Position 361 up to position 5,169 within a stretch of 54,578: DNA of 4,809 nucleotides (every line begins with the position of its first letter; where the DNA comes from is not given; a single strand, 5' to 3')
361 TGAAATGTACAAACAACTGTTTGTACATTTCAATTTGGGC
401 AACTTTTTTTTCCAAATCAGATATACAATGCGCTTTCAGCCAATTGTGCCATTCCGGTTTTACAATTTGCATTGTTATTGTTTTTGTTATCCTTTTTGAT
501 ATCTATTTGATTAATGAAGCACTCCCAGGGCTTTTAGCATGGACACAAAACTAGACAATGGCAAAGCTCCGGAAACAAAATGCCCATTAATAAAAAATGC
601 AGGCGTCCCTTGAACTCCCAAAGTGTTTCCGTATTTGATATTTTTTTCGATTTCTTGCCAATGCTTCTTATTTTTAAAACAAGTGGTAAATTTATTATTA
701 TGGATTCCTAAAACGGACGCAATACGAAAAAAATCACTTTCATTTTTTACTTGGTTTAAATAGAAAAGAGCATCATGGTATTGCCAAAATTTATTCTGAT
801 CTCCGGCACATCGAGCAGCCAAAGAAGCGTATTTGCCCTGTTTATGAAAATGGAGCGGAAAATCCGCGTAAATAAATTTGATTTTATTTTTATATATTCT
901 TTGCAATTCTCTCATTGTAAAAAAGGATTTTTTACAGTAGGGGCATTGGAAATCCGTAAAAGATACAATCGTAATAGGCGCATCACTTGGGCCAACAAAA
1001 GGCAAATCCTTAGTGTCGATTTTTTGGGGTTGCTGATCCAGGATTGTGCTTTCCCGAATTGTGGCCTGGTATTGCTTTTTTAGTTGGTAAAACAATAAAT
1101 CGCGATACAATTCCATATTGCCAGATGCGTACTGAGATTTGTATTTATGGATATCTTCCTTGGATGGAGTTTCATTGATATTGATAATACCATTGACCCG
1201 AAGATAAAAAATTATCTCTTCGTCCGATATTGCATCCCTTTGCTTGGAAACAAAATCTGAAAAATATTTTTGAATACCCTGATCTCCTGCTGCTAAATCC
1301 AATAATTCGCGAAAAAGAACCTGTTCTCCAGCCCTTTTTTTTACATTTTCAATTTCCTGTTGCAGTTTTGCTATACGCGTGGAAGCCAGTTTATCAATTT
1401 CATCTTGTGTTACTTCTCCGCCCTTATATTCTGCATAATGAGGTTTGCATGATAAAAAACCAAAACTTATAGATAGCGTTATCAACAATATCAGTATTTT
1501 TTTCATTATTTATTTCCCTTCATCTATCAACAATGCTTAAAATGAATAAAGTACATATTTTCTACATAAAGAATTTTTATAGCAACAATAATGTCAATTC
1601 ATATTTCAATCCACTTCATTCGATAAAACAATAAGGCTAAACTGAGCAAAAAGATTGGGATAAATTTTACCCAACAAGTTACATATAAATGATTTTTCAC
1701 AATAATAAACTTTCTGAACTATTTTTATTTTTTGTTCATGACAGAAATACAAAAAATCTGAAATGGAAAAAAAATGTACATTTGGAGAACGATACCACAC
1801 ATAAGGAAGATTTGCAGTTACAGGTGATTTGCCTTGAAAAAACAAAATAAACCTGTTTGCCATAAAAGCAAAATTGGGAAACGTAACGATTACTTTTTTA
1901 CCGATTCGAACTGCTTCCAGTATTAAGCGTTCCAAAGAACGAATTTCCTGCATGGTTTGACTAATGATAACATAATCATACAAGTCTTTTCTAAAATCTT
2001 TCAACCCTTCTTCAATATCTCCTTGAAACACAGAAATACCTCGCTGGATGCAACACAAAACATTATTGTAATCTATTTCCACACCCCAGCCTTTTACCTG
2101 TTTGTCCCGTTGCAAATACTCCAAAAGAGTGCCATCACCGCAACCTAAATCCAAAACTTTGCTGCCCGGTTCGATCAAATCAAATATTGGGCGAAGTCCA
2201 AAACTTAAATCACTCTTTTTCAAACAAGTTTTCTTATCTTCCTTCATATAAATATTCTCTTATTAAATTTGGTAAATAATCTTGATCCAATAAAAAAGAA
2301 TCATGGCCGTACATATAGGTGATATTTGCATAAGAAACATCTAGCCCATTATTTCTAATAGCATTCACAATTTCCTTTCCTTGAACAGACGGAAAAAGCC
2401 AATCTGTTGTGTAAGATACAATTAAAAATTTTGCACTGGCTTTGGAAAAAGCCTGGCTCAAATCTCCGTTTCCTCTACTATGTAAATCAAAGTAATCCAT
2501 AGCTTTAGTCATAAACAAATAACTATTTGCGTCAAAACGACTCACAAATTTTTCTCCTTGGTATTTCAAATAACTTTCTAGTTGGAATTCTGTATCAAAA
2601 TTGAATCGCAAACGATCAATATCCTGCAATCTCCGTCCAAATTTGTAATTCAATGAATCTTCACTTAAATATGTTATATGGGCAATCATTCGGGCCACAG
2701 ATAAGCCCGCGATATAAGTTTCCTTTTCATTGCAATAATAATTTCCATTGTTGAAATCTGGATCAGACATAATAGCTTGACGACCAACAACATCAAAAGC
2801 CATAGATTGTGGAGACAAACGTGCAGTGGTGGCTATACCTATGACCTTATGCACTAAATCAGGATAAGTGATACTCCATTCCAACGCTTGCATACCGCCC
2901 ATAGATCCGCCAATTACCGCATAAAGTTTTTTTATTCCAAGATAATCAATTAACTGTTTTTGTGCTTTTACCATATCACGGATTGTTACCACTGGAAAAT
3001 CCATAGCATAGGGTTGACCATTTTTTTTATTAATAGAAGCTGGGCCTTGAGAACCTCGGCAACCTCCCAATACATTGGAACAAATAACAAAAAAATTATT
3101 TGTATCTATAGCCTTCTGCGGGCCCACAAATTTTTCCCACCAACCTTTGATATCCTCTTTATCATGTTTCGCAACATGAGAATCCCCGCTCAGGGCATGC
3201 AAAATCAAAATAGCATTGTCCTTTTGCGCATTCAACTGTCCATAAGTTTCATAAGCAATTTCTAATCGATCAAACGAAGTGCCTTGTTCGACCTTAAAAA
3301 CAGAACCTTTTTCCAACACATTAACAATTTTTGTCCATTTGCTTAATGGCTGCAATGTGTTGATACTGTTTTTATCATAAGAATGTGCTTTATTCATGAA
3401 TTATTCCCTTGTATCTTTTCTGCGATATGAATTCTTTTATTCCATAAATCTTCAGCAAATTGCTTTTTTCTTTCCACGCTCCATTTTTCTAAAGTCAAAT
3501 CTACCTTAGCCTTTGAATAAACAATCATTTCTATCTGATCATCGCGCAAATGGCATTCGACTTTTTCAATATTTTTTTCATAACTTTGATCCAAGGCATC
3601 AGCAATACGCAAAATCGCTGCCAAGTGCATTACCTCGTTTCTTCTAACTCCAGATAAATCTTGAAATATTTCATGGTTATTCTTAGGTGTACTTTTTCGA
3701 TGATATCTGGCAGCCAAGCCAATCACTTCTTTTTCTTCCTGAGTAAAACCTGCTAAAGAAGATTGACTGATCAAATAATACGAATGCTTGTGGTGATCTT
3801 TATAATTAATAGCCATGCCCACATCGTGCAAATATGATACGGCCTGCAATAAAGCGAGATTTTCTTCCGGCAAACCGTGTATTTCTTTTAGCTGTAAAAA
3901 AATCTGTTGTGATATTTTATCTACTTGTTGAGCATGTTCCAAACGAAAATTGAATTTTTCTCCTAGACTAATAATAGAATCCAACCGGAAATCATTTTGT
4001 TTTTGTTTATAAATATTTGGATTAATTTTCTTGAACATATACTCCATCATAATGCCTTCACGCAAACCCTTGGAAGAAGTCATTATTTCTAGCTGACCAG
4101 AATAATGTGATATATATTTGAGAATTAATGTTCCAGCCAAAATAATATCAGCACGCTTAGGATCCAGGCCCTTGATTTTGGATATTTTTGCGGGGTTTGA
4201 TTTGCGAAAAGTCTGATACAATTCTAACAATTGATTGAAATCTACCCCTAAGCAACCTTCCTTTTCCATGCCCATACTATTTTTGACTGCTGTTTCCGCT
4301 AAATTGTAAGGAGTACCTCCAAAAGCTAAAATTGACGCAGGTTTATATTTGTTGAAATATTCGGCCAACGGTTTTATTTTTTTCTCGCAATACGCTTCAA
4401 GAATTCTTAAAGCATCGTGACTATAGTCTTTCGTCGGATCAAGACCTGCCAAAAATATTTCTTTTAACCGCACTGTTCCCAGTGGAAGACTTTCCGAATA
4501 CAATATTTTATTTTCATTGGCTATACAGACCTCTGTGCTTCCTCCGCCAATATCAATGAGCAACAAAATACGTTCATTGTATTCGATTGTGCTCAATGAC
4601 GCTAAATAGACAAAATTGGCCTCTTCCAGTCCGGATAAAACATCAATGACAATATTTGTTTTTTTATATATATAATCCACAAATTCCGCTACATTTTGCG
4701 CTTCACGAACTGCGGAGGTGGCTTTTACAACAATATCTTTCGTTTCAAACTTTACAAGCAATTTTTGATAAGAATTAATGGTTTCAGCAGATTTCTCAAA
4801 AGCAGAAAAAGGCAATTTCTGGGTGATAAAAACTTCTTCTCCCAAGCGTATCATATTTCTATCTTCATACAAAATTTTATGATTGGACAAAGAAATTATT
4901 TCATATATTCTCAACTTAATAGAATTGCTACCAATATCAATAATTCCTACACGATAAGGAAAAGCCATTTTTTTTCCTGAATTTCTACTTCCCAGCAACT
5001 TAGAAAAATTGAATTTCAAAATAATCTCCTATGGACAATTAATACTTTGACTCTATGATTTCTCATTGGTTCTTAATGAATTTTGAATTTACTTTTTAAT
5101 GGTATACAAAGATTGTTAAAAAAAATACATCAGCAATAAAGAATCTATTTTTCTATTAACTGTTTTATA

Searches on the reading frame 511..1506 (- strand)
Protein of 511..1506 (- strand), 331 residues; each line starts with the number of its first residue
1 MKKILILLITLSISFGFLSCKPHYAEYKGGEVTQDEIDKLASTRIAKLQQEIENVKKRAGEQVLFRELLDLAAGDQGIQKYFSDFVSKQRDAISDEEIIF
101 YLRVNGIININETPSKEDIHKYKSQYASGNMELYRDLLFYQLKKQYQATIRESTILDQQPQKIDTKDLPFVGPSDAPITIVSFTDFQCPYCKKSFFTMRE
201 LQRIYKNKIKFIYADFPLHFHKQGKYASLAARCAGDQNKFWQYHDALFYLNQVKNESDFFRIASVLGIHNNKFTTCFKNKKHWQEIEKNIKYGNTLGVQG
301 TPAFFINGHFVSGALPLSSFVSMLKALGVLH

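Call 48: search_protein_families(library=pfam, proteins=[window:511-1506:-], max_evalue=0.00001)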
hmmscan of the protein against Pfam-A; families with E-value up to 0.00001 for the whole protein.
window:511-1506:- (331 aa): 3 families
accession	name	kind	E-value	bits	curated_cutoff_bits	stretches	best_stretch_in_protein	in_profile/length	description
PF13462.12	Thioredoxin_4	-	6.1e-28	98.5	23.2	1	169-325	6-164/165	Thioredoxin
PF01323.26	DSBA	-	5.8e-20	72.3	25.6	1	179-324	1-190/191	DSBA-like thioredoxin domain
PF13098.12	Thioredoxin_2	-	8.2e-09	36.2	27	1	179-320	8-100/104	Thioredoxin-like domain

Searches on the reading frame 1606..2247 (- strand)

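Call 48: search_protein_families(library=pfam, proteins=[window:1606-2247:-], max_evalue=0.00001)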
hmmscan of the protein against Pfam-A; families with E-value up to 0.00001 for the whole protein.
window:1606-2247:- (213 aa): 5 families
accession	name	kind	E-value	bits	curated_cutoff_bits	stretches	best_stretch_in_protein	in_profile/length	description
PF07021.18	MetW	-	4.2e-63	212.9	21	1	19-207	5-192/193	Methionine biosynthesis protein MetW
PF13489.12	Methyltransf_23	-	9.5e-09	35.6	27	1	21-114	16-106/164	Methyltransferase domain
PF08241.18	Methyltransf_11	-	3.8e-07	31.1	21.2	1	32-117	1-88/95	Methyltransferase domain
PF13649.12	Methyltransf_25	-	5e-07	30.8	27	1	31-115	1-92/97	Methyltransferase domain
PF13847.12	Methyltransf_31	-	2.5e-06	27.7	27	1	26-118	2-103/145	Methyltransferase domain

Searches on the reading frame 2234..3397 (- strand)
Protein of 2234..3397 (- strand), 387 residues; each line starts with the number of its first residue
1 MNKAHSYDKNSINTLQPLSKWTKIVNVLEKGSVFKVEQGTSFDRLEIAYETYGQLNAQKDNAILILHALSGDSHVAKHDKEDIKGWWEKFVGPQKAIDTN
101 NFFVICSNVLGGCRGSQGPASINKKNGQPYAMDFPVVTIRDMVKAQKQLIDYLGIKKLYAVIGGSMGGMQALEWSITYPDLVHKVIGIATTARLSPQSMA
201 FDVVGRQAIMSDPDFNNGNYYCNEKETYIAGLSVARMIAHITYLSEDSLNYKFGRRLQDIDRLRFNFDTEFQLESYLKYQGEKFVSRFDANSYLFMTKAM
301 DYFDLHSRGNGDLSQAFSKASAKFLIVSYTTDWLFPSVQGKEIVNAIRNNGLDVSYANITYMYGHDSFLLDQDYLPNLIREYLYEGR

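Call 48: search_protein_families(library=pfam, proteins=[window:2234-3397:-], max_evalue=0.00001)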
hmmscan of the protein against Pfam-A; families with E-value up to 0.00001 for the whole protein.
window:2234-3397:- (387 aa): 1 family
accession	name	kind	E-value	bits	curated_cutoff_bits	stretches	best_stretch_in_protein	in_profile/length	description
PF00561.26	Abhydrolase_1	-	1.5e-22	80.9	25.8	1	61-369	1-242/245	alpha/beta hydrolase fold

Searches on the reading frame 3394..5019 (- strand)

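Call 48: search_protein_families(library=pfam, proteins=[window:3394-5019:-], max_evalue=0.00001)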
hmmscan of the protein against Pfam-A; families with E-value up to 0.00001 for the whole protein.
window:3394-5019:- (541 aa): 4 families
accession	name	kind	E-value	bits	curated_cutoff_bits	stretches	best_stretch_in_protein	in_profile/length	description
PF02541.22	Ppx-GppA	-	3e-45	155.3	27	1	47-328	10-282/285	Ppx/GppA phosphatase family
PF21447.3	Ppx-GppA_III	-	2.5e-32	112.5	27.3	1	345-500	2-156/177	Ppx/GppA phosphatase, domain III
PF24391.1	HD-CE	-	1.7e-08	34.9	27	1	361-477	10-186/263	HD-CE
PF01966.28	HD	-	3.7e-08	34.1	22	1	359-477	1-114/116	HD domain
